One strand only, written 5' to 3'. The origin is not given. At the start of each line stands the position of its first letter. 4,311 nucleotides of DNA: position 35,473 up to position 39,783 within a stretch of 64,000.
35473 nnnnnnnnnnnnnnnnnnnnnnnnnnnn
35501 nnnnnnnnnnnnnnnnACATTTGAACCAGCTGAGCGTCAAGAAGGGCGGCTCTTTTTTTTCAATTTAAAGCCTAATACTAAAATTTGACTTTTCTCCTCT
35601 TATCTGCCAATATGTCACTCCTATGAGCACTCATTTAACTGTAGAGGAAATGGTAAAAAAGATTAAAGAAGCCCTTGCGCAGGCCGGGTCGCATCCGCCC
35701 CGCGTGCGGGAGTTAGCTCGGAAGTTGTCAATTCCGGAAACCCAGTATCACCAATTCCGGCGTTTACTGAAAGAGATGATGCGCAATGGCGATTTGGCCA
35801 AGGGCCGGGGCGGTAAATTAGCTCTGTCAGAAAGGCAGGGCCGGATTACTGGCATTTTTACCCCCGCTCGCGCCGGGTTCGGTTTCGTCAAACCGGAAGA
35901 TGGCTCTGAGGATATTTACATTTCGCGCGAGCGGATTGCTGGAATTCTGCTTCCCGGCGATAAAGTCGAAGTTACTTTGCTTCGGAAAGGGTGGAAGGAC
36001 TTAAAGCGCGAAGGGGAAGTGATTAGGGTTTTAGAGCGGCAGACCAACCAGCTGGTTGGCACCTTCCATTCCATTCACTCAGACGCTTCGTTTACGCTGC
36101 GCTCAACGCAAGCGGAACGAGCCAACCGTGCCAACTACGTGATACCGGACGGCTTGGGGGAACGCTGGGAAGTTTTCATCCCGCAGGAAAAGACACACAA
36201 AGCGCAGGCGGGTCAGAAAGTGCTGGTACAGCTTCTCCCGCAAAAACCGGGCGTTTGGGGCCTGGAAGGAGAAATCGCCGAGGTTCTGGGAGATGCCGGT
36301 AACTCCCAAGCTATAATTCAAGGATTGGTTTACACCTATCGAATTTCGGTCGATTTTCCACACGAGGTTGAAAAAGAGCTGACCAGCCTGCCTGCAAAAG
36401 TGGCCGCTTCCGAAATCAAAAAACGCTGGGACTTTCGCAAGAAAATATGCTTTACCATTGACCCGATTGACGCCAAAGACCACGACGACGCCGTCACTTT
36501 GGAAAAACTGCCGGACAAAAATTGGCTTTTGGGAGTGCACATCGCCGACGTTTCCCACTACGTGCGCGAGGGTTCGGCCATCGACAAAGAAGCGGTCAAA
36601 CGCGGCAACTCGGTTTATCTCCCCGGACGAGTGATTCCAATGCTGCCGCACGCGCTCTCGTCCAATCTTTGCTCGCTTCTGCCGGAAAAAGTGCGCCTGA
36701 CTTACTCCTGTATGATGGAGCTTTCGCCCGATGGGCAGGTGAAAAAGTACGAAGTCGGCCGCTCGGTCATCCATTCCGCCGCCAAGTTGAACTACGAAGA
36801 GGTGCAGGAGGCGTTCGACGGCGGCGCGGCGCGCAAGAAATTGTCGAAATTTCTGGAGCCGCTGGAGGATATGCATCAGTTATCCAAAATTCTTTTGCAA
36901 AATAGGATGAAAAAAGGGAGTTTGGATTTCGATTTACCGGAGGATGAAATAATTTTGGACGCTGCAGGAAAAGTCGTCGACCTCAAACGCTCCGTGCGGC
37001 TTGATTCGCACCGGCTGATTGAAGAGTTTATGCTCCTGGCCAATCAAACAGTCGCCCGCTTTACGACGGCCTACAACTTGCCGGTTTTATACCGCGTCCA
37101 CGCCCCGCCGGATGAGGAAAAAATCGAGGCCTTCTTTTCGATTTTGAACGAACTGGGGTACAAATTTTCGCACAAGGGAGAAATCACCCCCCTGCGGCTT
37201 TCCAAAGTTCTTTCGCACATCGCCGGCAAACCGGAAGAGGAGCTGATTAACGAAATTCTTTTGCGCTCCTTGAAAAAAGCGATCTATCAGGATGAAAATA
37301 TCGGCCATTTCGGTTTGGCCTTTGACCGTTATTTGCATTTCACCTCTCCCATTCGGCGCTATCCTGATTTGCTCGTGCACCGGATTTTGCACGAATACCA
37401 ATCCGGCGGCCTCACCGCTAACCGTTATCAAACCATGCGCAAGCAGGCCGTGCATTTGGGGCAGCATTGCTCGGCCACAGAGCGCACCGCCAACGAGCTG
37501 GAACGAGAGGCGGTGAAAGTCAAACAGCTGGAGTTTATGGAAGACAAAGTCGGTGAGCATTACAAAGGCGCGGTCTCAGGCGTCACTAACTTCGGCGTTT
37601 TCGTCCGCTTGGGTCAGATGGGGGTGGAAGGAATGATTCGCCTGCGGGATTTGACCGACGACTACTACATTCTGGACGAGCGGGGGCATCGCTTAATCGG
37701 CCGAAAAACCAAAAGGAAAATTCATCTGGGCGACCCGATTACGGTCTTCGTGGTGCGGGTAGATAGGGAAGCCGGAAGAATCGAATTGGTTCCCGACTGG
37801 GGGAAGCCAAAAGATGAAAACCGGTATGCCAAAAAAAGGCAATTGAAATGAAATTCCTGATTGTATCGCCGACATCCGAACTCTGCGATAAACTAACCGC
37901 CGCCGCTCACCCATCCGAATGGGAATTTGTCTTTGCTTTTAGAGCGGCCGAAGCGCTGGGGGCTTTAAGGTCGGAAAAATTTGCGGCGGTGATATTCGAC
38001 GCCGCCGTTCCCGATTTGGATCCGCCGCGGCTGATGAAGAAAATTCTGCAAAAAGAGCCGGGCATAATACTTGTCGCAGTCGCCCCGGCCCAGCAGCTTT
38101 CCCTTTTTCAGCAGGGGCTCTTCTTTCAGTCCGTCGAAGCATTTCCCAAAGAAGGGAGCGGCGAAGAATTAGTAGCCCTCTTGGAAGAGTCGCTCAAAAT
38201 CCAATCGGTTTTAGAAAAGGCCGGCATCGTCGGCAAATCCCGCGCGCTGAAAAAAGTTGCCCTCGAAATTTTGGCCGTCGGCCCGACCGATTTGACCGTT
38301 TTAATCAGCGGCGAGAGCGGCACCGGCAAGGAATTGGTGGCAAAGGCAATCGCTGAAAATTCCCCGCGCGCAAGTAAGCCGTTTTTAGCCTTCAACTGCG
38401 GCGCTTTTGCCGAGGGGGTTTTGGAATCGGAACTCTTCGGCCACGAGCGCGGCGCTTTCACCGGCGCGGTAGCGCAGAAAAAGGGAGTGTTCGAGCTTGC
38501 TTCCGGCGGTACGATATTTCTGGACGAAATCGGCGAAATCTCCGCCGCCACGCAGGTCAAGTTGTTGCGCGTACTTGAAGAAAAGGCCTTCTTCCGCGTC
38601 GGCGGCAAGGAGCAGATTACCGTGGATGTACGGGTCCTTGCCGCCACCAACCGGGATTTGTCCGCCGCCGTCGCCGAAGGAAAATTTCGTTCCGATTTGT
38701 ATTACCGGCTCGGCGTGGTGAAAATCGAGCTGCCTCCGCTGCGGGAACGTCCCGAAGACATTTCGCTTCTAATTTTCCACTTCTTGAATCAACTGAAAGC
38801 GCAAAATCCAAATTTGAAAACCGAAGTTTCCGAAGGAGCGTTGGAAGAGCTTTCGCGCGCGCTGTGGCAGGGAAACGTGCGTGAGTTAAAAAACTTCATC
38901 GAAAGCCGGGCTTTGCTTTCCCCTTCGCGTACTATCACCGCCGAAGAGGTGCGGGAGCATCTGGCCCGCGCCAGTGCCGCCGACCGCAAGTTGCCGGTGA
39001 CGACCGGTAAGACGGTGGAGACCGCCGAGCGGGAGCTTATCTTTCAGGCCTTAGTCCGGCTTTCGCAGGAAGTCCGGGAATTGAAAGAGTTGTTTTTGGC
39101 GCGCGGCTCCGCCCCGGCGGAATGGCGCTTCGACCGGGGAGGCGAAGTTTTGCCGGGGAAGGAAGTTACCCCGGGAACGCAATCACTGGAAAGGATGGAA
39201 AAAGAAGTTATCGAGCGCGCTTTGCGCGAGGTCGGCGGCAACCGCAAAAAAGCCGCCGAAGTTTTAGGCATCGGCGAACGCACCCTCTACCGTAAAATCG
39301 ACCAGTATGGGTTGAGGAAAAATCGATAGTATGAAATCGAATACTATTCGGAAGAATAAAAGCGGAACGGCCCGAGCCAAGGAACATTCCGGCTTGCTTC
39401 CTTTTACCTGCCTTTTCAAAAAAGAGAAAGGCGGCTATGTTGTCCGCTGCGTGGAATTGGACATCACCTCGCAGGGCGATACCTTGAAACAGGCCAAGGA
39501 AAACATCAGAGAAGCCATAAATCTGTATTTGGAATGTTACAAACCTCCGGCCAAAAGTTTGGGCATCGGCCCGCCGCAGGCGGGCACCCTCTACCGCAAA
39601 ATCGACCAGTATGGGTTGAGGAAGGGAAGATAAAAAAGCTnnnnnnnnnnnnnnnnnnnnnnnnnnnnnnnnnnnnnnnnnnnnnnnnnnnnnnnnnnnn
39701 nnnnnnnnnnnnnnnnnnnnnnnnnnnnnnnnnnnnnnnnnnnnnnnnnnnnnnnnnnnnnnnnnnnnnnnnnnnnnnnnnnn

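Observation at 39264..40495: HicB-like ORF inserted between 57-nt direct repeats of the sigma-54 activator 3' end, followed by an AT-rich TIR-like (Cap12/PycTIR-type) domain gene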

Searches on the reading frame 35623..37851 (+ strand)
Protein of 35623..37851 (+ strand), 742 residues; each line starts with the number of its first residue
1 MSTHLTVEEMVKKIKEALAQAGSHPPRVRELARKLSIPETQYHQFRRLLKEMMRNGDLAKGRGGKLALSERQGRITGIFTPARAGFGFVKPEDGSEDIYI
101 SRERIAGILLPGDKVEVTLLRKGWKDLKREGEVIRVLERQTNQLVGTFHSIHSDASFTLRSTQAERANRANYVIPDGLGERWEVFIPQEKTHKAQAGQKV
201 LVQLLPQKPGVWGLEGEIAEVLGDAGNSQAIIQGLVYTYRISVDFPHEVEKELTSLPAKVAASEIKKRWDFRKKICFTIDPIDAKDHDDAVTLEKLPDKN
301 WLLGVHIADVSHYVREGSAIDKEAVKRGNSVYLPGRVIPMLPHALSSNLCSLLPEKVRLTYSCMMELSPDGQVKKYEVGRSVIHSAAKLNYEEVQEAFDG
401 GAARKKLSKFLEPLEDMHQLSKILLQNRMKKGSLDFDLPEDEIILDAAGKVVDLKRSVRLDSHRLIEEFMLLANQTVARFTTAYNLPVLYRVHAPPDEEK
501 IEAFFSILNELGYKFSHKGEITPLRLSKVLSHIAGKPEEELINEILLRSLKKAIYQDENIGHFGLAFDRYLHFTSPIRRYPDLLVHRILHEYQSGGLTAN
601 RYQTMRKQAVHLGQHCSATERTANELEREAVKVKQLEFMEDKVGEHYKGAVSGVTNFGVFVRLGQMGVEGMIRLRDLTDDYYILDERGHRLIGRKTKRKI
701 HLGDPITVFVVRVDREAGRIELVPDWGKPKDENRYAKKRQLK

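Call 72: search_protein_families(library=pfam, proteins=[window:35623-37851:+], max_evalue=0.00001)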
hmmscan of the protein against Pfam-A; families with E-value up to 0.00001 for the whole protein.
window:35623-37851:+ (742 aa): 4 families
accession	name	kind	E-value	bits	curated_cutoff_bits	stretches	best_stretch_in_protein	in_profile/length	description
PF00773.25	RNB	-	1.7e-117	392.8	29.3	1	268-592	1-323/326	RNB domain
PF17876.7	CSD2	-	6.6e-17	61.8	26.2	1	172-246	1-74/74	Cold shock domain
PF08206.17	OB_RNB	-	2.4e-15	56.4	24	1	77-136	1-58/58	Ribonuclease B OB domain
PF00575.29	S1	-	5.3e-13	49.6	22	1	641-722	2-71/74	S1 RNA binding domain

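Call 73: search_protein_families(library=padloc, proteins=[window:35623-37851:+], max_evalue=0.00001)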
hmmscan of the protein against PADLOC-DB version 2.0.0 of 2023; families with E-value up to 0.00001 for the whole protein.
window:35623-37851:+ (742 aa): 0 families

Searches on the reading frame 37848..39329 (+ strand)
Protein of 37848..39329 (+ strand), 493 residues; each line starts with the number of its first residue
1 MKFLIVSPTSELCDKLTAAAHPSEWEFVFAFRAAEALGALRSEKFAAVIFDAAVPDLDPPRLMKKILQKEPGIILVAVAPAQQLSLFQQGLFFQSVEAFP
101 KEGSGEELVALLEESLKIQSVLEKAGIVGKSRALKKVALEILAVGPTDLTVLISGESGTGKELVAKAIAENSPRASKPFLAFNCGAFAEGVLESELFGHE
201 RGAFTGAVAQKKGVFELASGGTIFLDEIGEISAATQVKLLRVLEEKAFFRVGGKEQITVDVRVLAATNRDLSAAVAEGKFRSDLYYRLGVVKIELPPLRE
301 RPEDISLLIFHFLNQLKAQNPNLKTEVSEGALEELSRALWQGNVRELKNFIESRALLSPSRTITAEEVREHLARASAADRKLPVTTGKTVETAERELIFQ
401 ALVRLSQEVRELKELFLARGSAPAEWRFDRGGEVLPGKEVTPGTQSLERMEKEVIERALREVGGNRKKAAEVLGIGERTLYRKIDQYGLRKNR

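Call 4: search_protein_families(library=pfam, proteins=[window:37848-39329:+], max_evalue=1)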
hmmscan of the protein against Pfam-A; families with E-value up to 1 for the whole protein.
window:37848-39329:+ (493 aa): 25 families
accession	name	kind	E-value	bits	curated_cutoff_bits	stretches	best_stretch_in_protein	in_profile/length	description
PF00158.32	Sigma54_activat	-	9.3e-68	227.6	20.2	1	127-294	1-168/168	Sigma-54 interaction domain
PF25601.1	AAA_lid_14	-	3.7e-19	68.8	27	1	299-379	1-81/87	AAA+ ATPase lid domain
PF14532.12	Sigma54_activ_2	-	1.9e-17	64.2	25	1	128-298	1-138/138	Sigma-54 interaction domain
PF02954.25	HTH_8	-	7.7e-16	58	22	1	446-487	1-42/42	Bacterial regulatory protein, Fis family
PF07728.20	AAA_5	-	9.3e-08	32.6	22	1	151-269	2-123/139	AAA domain (dynein-related subfamily)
PF00004.35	AAA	-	1.2e-06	29.5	21.2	1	151-272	1-115/131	ATPase family associated with various cellular activities (AAA)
PF01078.27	Mg_chelatase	-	8.8e-06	25.7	20.3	2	206-268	93-157/207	Magnesium chelatase, subunit ChlI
PF07724.20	AAA_2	-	6.9e-05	23.4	27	1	150-253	5-109/166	AAA domain (Cdc48 subfamily)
PF20030.5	bpMoxR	-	0.00021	20.9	27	1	127-268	14-144/205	MoxR domain in the MoxR-vWA-beta-propeller ternary systems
PF18024.7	HTH_50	-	0.00037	20.5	27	1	447-489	8-49/50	Helix-turn-helix domain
PF20432.4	Xre-like-HTH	-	0.0018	19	25.8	1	452-483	12-43/63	Antitoxin Xre-like helix-turn-helix domain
PF00493.29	MCM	-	0.0029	17.2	23.3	1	147-268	56-172/224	MCM P-loop domain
PF13518.12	HTH_28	-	0.0061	17.1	25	1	453-487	4-36/52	Helix-turn-helix domain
PF00072.30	Response_reg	-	0.0074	16.9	30.2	1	32-112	30-110/111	Response regulator receiver domain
PF13384.12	HTH_23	-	0.0081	16.4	24.6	1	454-487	10-41/50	Homeodomain-like domain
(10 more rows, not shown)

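Call 7: search_protein_families(library=ncbifam, proteins=[window:37848-39329:+], max_evalue=1)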
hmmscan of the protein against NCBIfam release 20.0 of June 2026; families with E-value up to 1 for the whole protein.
window:37848-39329:+ (493 aa): 42 families (the best 25 are shown)
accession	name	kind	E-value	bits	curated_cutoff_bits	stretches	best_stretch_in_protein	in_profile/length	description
TIGR01817.1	nifA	equivalog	2.9e-107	359.6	528.85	1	115-488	186-528/534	nif-specific transcriptional activator NifA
TIGR01818.1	ntrC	equivalog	1e-100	337.8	558.6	2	32-405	30-414/463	nitrogen regulation protein NR(I)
NF041552.1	TF_PrdR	equivalog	7.1e-100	335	795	2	106-402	248-548/577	sigma-54 dependent transcriptional regulator PrdR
NF038308.1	RNA_repair_RtcR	equivalog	2.9e-97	326.7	650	1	121-491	176-515/530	RNA repair transcriptional activator RtcR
NF008469.0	PRK11361.1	equivalog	2e-95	320.2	714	2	17-412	21-428/461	acetoacetate metabolism transcriptional regulator AtoC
TIGR02915.1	PEP_resp_reg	equivalog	7.8e-95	318.3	502.6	2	117-414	128-426/445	PEP-CTERM-box response regulator transcription factor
NF003451.0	PRK05022.1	equivalog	1.2e-90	304.6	476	1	119-489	184-510/512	nitric oxide reductase transcriptional regulator NorR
NF050807.1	TransRegFlbDCaul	equivalog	1.6e-88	297.6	750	2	124-405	117-401/454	sigma-54-dependent transcriptional regulator FlbD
TIGR02329.1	propionate_PrpR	equivalog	1.9e-83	280.9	499.2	2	123-369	210-464/526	propionate catabolism operon regulatory protein PrpR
NF007689.0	PRK10365.1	equivalog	2.3e-83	280.4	760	2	13-404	18-416/441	sigma-54-dependent response regulator transcription factor ZraR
NF011695.0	PRK15115.1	equivalog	5.1e-81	272.7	763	1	23-373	29-383/445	two-component system response regulator GlrR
NF011953.0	PRK15424.1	equivalog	7.7e-80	269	703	1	122-486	216-533/538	propionate catabolism operon regulatory protein PrpR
NF008176.1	PRK10923.1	equivalog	2.3e-79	267.2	620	2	33-381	36-394/469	nitrogen regulation protein NR(I)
NF041946.1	LuxO_transreg_Vib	equivalog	1.2e-76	258.4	800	1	34-487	30-460/463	quorum-sensing sigma-54 dependent transcriptional regulator LuxO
TIGR02974.1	phageshock_pspF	equivalog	1.2e-76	258.1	443.55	1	127-480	1-329/336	phage shock protein operon transcriptional activator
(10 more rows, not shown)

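Call 10: find_encoding_contigs(protein=window:37848-39329:+, flank=6000, max_places=8)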
Protein window:37848-39329:+ (493 aa): no gene with exactly this product is on record in the collection.

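Call 11: find_related_loci(query=window:37848-39329:+, collection=genome_contigs, flank=6000)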
Query window:37848-39329:+ (493 aa) in genome_contigs; peptide patterns used: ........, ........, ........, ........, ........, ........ (x = any residue, [..] = any of these).
599 stretches matched a pattern (row limit reached: there are more); 402 encode a relative of the query (tblastn E <= 1e-3); the best 80 are kept; 80 distinct loci.
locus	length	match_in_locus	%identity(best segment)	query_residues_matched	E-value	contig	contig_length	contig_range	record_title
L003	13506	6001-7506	81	1-493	0e+0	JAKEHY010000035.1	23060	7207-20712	MAG: Candidatus Zixiibacteriota bacterium isolate PMV_8.32 PMV_8.32.k101_868689, whole genome shotgun sequence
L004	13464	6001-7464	49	1-490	1e-134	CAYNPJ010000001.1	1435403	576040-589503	MAG TPA_asm: uncultured Ignavibacteria bacterium isolate binchicken_co107_133 genome assembly, contig: NODE_1_length_143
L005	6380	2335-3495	47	127-490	3e-99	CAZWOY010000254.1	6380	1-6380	MAG TPA_asm: uncultured bacterium isolate SRP141376_co4_90 genome assembly, contig: NODE_19662_length_6380_cov_4.577075,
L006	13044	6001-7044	48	128-489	1e-97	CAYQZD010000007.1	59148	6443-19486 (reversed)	MAG TPA_asm: uncultured bacterium isolate SRP167671_co1_177 genome assembly, contig: NODE_537_length_59148_cov_7.352935,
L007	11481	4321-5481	46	127-490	2e-97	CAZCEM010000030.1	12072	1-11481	MAG TPA_asm: uncultured bacterium isolate SRP098346_co1_144 genome assembly, contig: NODE_6414_length_12072_cov_5.283681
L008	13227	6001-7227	44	106-491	4e-96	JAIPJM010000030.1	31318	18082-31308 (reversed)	MAG: Candidatus Neomarinimicrobiota bacterium isolate Tobar14m-G35 Tobar14m-C862, whole genome shotgun sequence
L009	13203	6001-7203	44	114-491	2e-94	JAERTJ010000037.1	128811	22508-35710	MAG: Candidatus Neomarinimicrobiota bacterium isolate BH29 c_000000001743, whole genome shotgun sequence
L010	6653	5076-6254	45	120-489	7e-94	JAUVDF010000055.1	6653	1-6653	MAG: Candidatus Neomarinimicrobiota bacterium isolate CSMAG_290 CSMAG_290_k141_3032262_length_6653_cov_11.5035, whole ge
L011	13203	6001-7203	44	114-491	3e-93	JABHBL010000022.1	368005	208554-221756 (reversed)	MAG: Candidatus Neomarinimicrobiota bacterium isolate SI036_bin79 k141_161892, whole genome shotgun sequence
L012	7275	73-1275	44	114-491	7e-93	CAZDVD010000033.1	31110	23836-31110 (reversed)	MAG TPA_asm: uncultured Lentisphaeria bacterium isolate SRP191223_co1_112 genome assembly, contig: NODE_1129_length_3111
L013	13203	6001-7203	44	114-491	5e-93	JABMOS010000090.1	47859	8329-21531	MAG: Candidatus Neomarinimicrobiota bacterium isolate bin.81 k141_4330334, whole genome shotgun sequence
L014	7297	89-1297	44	114-493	6e-93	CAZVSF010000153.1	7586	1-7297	MAG TPA_asm: uncultured Lentisphaeria bacterium isolate binchicken_co275_87 genome assembly, contig: NODE_16684_length_7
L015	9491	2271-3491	43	108-491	2e-92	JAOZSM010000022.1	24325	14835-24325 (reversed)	MAG: Candidatus Neomarinimicrobiota bacterium isolate GMC6.metabat2.199 GMC6_1353_length_24325_cov_8.208611, whole genom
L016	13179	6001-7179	44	107-490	1e-91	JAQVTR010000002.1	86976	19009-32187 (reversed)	MAG: Candidatus Neomarinimicrobiota bacterium isolate STF1_37 NODE_424_length_86976_cov_4.565211_Sandtown_F1, whole geno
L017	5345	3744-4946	43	114-491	1e-91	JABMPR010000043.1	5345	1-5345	MAG: bacterium isolate bin.398 k141_919940, whole genome shotgun sequence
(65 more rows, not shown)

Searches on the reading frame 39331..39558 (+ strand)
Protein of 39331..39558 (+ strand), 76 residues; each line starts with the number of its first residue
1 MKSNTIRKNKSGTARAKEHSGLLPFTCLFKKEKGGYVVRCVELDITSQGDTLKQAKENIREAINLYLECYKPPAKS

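Call 23: find_homologous_proteins(query=window:39331-39558:+, max_evalue=0.001)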
Query seq(76 aa) (76 aa): 2 proteins with E <= 0.001 among 2 candidates.
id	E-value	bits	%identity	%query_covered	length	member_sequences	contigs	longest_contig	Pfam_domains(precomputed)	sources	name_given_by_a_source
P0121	2.3e-43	162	100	100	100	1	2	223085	-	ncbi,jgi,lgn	-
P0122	6.3e-23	98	66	100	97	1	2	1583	-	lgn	-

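Call 25: find_encoding_contigs(protein=P0122, flank=5000, max_places=5)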
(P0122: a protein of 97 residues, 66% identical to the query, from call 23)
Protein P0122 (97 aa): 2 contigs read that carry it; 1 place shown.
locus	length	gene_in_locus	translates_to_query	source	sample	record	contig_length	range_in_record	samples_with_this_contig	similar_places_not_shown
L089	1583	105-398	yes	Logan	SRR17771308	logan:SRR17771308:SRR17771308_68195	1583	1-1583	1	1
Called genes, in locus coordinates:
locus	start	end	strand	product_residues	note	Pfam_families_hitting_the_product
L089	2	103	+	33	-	?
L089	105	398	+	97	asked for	-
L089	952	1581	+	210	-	?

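Call 93: predict_structure(alignment_id=A7)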
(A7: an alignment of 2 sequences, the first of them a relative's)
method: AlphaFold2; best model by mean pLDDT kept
length: 100 residues; sequences in the alignment: 2
mean_pLDDT: 44.5   pTM: 0.33
mean pLDDT of the five models: 44.5, 42.7, 39.9, 39.9, 37.2
residues with pLDDT >= 90: 0; 70-90: 0; 50-70: 30; < 50: 70
segments of 3 or more residues with pLDDT < 50: 1-3, 5-26, 33-37, 41-49, 72-100
pLDDT, mean of each block of 10 residues (from residue 1): 44 42 45 48 43 58 56 37 36 36
secondary structure, 60 per line:
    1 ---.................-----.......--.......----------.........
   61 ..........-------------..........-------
elements in order: H4-20 E26-32 E35-41 H52-70 H84-93

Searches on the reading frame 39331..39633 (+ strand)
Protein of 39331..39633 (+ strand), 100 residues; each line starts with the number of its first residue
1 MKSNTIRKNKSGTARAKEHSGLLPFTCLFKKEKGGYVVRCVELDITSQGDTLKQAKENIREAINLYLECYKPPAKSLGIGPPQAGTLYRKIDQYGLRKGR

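Call 4: search_protein_families(library=pfam, proteins=[window:39331-39633:+], max_evalue=1)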
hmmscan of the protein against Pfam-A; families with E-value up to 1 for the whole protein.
window:39331-39633:+ (100 aa): 4 families
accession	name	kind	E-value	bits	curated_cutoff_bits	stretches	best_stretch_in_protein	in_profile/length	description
PF24113.1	DUF7387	-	0.012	16.4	27.9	1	29-69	17-57/85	Family of unknown function (DUF7387)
PF15919.11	HicB_lk_antitox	-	0.016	15.8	27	1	45-69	23-47/123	HicB_like antitoxin of bacterial toxin-antitoxin system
PF12910.14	PHD_like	-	0.15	12.5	27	1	30-70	63-103/141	Antitoxin of toxin-antitoxin, RelE / RelB, TA system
PF21149.3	FAS_pseudo-KR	-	0.16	12.7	27.4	1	13-48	24-59/98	Fatty acid synthase, pseudo-KR domain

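Call 6: search_protein_families(library=padloc, proteins=[window:39331-39633:+], max_evalue=1)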
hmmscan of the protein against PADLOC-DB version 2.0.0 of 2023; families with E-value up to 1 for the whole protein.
window:39331-39633:+ (100 aa): 0 families

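Call 7: search_protein_families(library=ncbifam, proteins=[window:39331-39633:+], max_evalue=1)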
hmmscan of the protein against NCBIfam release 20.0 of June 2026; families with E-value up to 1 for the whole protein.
window:39331-39633:+ (100 aa): 0 families

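Call 8: search_protein_families(library=phrogs, proteins=[window:39331-39633:+], max_evalue=1)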
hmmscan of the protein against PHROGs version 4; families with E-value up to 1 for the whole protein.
window:39331-39633:+ (100 aa): 8 families
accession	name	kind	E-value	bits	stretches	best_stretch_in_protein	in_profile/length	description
phrog_497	-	moron, auxiliary metabolic gene and host takeover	8.5e-06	26.4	1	23-70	11-60/342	toxin-antitoxin system HicB-like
phrog_11958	-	unknown function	9.5e-05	23.6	1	30-69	11-51/84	-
phrog_12841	-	unknown function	0.00025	22.4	1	26-68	9-51/106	-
phrog_13047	-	unknown function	0.18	13.3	1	29-66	17-54/86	-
phrog_32084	-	unknown function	0.26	11.8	1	30-69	41-80/187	-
phrog_38672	-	unknown function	0.34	12.1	1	5-57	13-63/144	-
phrog_37167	-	unknown function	0.36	12.1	1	6-66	20-82/130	-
phrog_17929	-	unknown function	0.36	11.9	1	43-64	17-38/66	-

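Call 74: search_solved_structures(query=window:39331-39633:+, max_evalue=10, show_alignments=2)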
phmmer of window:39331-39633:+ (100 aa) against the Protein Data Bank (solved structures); distinct sequences matched with E-value up to 10: 0.
